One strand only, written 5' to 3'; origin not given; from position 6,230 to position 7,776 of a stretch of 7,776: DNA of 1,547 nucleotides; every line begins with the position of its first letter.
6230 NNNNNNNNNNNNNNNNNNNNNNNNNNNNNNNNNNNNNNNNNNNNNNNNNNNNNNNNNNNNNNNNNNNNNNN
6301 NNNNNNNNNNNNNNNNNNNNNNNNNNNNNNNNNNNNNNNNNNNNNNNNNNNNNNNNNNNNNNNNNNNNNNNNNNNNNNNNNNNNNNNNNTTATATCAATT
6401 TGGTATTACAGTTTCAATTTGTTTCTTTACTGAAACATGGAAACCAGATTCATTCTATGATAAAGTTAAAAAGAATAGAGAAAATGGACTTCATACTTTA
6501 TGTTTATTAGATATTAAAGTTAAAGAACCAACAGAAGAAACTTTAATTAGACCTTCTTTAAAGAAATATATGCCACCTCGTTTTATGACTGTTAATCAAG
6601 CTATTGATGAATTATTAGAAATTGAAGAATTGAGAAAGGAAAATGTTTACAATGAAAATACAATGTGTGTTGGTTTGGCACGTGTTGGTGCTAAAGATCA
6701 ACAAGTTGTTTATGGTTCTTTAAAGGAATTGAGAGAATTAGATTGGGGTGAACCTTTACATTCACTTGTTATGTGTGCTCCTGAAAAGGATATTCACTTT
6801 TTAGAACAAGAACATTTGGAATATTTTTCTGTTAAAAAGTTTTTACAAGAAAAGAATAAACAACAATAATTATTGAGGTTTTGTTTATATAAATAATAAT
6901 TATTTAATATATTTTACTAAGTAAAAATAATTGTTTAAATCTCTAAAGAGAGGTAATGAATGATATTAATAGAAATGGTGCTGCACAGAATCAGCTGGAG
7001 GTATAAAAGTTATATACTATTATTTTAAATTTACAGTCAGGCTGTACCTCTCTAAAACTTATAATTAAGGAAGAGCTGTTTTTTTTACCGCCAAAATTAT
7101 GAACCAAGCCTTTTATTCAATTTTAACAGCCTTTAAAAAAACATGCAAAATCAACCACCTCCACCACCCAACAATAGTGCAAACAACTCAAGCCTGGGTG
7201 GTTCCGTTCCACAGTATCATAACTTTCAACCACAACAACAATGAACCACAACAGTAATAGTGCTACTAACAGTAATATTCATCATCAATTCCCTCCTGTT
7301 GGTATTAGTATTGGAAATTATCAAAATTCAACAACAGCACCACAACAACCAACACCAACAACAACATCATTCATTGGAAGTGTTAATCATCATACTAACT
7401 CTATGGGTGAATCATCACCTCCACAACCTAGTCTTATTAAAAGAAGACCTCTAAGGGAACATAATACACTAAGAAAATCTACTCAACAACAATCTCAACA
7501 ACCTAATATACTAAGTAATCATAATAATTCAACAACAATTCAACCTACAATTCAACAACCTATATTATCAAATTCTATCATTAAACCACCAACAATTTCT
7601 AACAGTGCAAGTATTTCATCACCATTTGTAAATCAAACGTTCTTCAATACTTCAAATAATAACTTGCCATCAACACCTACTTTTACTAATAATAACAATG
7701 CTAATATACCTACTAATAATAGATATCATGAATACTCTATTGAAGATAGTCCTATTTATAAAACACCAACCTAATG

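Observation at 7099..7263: All three plus-strand frames are open across a GC-enriched segment, and the coding-like frame switches between 7223 and 7244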

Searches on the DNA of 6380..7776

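Call 6: search_rna_families(source=window, threshold=evalue, max_evalue=10, start=6380, end=7776, show_alignments=3)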
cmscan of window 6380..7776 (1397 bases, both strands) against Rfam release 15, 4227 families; matches with E-value up to 10: 4.
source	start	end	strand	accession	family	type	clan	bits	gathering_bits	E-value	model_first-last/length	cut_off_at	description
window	6502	6561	-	RF01096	PK-HAV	Cis-reg;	-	22.3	50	7.3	1-56/56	no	HepA virus 3'-terminal pseudoknot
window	6424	6471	-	RF00668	mir-302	Gene; miRNA;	CL00096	20.7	55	0.63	1-68/68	no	mir-302 microRNA precursor family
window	7298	7364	-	RF03402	mir-957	Gene; miRNA;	-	20.5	66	0.23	1-77/77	no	mir-957 microRNA precursor family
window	6416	6480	+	RF04331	Plastid-clpP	Cis-reg;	-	17.2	55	8.7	1-69/69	no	Plastid-clpP 5UTR RNA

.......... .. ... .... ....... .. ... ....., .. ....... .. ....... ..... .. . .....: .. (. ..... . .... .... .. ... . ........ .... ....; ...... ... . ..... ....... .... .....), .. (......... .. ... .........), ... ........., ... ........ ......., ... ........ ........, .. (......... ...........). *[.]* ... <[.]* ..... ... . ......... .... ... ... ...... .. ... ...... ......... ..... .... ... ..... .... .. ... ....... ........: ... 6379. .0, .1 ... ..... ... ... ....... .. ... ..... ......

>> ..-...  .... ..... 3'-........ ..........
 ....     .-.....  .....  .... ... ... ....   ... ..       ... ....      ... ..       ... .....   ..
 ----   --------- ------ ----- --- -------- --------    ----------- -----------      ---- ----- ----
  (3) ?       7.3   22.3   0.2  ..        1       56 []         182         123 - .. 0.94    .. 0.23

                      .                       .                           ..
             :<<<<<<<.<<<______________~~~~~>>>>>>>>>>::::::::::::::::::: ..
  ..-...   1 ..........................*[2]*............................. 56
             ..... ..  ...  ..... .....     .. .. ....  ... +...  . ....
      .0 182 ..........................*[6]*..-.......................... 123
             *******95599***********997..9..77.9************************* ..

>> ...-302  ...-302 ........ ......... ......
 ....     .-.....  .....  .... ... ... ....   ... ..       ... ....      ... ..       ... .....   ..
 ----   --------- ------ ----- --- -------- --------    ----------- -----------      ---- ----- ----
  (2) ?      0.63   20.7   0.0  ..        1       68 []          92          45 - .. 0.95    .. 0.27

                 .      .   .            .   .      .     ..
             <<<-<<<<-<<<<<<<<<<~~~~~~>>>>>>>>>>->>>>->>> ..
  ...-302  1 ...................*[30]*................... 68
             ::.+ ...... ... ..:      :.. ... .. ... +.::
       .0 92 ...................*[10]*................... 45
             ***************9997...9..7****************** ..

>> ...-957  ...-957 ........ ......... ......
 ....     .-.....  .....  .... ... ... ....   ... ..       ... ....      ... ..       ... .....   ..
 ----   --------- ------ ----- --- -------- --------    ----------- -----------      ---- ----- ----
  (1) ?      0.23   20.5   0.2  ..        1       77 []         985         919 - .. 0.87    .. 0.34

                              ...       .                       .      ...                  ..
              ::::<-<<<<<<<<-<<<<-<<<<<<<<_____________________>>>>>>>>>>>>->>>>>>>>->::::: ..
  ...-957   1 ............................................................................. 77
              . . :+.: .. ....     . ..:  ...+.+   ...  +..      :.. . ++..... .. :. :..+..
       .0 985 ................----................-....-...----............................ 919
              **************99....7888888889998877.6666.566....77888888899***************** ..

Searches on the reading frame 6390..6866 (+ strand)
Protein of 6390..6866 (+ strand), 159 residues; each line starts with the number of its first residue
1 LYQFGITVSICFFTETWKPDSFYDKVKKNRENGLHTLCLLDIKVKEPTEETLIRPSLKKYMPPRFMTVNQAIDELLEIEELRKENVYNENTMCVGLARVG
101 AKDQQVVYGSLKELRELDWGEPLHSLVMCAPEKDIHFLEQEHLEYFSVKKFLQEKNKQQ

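Call 13: find_homologous_proteins(query=window:6390-6866:+, max_evalue=1e-20)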
Query seq(159 aa) (159 aa): 1360 proteins with E <= 1e-20 among 1545 candidates; the best 120 are listed.
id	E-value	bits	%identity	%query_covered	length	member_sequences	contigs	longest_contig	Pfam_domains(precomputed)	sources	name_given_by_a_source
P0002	2.7e-84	299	85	95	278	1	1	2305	PF00590.26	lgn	-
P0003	4.5e-81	288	81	94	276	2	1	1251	PF00590.26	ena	-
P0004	8.1e-73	261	75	94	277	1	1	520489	PF00590.26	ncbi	ncbi:hypothetical protein ABK040_006176 [Willaertia magna]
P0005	3.8e-58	214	60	97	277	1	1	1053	PF00590.26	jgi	jgi:diphthine synthase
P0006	1.2e-53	199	59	94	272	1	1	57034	PF00590.26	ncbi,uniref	ncbi:diphthine methyl ester synthase [Acrasis kona]|uniref:diphthine methyl ester synthase n=1 Tax=A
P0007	2.0e-51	192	60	95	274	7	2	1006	PF00590.26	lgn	-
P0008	2.3e-51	192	61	94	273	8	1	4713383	PF00590.26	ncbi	ncbi:hypothetical protein ACTFIZ_009966 [Dictyostelium cf. discoideum]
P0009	9.8e-51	190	60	94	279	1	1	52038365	PF00590.26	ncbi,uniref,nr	ncbi:putative diphthine methyl ester synthase [Sesamum alatum]|uniref:diphthine methyl ester synthas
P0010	1.4e-50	189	60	94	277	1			PF00590.26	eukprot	eukprot:TRINITY_DN16511_c0_g1_i1.p1 TRINITY_DN16511_c0_g1~~TRINITY_DN16511_c0_g1_i1.p1 ORF type:comp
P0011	1.6e-50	189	59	94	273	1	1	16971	PF00590.26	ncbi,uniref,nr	ncbi:hypothetical protein CYY_008385 [Polysphondylium violaceum]|uniref:diphthine methyl ester synth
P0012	2.0e-50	189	62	94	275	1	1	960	PF00590.26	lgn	-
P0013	4.5e-50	188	58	94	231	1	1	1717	PF00590.26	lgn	-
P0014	5.5e-50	187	57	97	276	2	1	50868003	PF00590.26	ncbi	ncbi:hypothetical protein ACFE04_014596 [Oxalis oulophora]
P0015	6.2e-50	187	62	93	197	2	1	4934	PF00590.26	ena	-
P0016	1.5e-49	186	60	92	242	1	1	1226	PF00590.26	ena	-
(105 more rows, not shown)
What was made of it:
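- On Diphthine synthase (Dph5, TP_methylase) - neighbouring gene: The best are 85%, 81% and 75% identical (call 13).
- The Dph5 neighbour is heterolobosean (call 13).
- Tried and rejected: The Dictyostelium origin was rejected (call 13).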

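Call 14: find_encoding_contigs(protein=P0002, flank=10000, max_places=6)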
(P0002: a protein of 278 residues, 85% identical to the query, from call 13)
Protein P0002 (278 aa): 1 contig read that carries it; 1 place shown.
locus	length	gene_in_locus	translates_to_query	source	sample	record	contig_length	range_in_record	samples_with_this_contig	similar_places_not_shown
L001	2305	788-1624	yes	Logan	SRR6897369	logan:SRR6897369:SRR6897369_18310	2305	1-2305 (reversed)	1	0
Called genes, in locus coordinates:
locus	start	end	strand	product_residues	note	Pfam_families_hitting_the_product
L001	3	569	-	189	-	?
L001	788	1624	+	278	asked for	PF00590:TP_methylase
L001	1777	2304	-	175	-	?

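Call 15: find_encoding_contigs(protein=P0003, flank=10000, max_places=6)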
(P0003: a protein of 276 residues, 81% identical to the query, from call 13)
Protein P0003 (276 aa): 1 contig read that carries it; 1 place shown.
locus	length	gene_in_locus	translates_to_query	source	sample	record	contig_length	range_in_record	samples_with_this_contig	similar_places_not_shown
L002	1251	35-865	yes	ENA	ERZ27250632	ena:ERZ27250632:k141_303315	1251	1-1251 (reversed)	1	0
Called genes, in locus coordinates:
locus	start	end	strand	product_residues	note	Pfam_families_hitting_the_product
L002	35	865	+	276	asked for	PF00590:TP_methylase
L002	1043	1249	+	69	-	?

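Call 16: find_encoding_contigs(protein=P0004, flank=10000, max_places=3)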
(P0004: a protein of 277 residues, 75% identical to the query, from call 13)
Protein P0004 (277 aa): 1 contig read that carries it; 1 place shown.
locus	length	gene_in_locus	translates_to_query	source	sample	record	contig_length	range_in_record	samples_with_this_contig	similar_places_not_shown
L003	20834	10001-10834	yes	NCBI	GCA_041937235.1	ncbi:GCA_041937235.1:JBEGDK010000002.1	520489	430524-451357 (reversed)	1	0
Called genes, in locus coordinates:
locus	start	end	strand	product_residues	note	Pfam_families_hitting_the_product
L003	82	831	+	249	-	-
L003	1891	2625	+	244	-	-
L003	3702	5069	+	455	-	PF22241:PSMD12-CSN4_N, PF01399:PCI, PF18098:RPN5_C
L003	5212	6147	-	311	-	PF01151:ELO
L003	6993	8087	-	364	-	-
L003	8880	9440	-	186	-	PF02087:Nitrophorin (faint), PF08212:Lipocalin_2, PF00061:Lipocalin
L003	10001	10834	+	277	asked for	PF00590:TP_methylase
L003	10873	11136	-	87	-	-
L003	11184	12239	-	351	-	-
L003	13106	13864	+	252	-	PF01738:DLH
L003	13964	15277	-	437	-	-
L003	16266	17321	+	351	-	-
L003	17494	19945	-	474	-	-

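Call 32: search_protein_families(library=pfam, proteins=[window:6390-6866:+, L002:1043-1249:+], max_evalue=0.1)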
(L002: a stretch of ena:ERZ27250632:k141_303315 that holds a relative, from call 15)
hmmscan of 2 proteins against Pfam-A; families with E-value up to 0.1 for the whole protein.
window:6390-6866:+ (159 aa): 1 family
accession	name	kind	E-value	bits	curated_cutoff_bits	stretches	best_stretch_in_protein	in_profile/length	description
PF00590.25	TP_methylase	-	0.036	14.4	27.8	1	66-114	163-211/212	Tetrapyrrole (Corrin/Porphyrin) Methylases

L002:1043-1249:+ (69 aa): 0 families

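Call 34: find_homologous_proteins(query=L002:1043-1249:+, max_evalue=0.01)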
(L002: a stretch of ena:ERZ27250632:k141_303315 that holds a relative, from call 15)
Query L002:1043-1249:+: 2 candidates shared short words with the query, none scored E <= 0.01.
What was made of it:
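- Tried and rejected: A search with the 69-aa syntenic fragment from L002 found nothing (call 34).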

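Call 36: find_related_loci(query=window:6390-6866:+, collection=metagenome_contigs, flank=3000)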
Query window:6390-6866:+ (159 aa) in metagenome_contigs; peptide patterns used: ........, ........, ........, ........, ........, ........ (x = any residue, [..] = any of these).
166 stretches matched a pattern; 11 encode a relative of the query (tblastn E <= 1e-3); 11 distinct loci.
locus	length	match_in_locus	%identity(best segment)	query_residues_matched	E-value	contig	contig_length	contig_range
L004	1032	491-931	57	1-150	2e-60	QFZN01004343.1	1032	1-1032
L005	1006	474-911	52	1-149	1e-54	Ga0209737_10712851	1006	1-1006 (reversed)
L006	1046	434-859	53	1-146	7e-52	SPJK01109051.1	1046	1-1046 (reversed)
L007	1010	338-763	54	1-146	1e-47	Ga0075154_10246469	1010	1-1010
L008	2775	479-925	49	1-153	1e-43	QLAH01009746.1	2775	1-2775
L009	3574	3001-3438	50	1-149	3e-43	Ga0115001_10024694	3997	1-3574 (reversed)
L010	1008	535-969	49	1-149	4e-45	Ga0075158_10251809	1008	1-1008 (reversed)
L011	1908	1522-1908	52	1-130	3e-41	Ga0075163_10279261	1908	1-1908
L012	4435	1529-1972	49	1-143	7e-40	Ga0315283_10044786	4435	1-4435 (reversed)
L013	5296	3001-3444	49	1-143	7e-40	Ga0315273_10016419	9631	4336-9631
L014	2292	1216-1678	69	1-104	4e-25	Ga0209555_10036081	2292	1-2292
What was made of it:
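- Tried and rejected: A scan with Dph5 found only distant eukaryotes, at most 57% identity over the full fragment and 69% over a partial match (call 36).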

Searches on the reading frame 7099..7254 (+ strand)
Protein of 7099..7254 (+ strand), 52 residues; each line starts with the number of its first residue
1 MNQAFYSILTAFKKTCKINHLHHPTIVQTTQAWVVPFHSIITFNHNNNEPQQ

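Call 32: search_protein_families(library=pfam, proteins=[window:7099-7254:+], max_evalue=0.1)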
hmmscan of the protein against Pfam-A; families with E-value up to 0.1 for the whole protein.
window:7099-7254:+ (52 aa): 0 families

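Call 48: find_encoding_contigs(protein=window:7099-7254:+, flank=3000)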
Protein seq(52 aa) (52 aa): no gene with exactly this product is on record in the collection.

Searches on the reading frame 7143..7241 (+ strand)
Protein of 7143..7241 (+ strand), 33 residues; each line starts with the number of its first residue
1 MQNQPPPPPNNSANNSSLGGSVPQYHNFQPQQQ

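Call 32: search_protein_families(library=pfam, proteins=[window:7143-7241:+], max_evalue=0.1)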
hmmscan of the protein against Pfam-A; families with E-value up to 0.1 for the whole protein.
window:7143-7241:+ (33 aa): 0 families

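Call 47: find_encoding_contigs(protein=window:7143-7241:+, flank=3000)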
Protein seq(33 aa) (33 aa): no gene with exactly this product is on record in the collection.

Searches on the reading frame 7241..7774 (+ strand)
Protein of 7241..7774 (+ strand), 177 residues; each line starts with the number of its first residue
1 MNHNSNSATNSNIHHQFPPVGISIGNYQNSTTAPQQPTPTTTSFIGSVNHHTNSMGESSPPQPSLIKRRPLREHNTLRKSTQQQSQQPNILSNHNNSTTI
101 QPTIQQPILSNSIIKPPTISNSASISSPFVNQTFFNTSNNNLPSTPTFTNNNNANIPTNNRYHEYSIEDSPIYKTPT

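Call 9: find_encoding_contigs(protein=window:7241-7774:+, flank=10000, max_places=6)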
Protein window:7241-7774:+ (177 aa): no gene with exactly this product is on record in the collection.

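Call 30: search_protein_representatives(protein=window:7241-7771:+)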
Query: 177 residues. Proteins with E-value up to 0.001 (for the whole library): 1; up to 1e-10: 1; up to 1e-30: 1. The best 1 are listed.
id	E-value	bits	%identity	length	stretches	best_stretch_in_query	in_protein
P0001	5.6e-104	361.7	100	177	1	1-177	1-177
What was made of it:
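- The gene is a fast-evolving orphan with no detectable homologues (calls 30, 34), so it may tolerate loss of the N-terminus.
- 7241..7774 (+): Annotated CDS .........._76725 (XP_002668362.1 / EFC35618.1 / D2W5N4), 177 aa. It is a low-complexity orphan rich in N, S, T, Q and P. No homologue in an exhaustive HMMER scan (call 30).
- Tried and rejected: An exhaustive HMMER scan with the 177-aa ORF against 1.84 billion representatives found only itself (call 30).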

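Call 32: search_protein_families(library=pfam, proteins=[window:7241-7771:+], max_evalue=0.1)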
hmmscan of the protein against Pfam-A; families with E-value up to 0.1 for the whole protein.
window:7241-7771:+ (177 aa): 0 families
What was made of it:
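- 7241..7774 (+): No Pfam domain (call 32).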
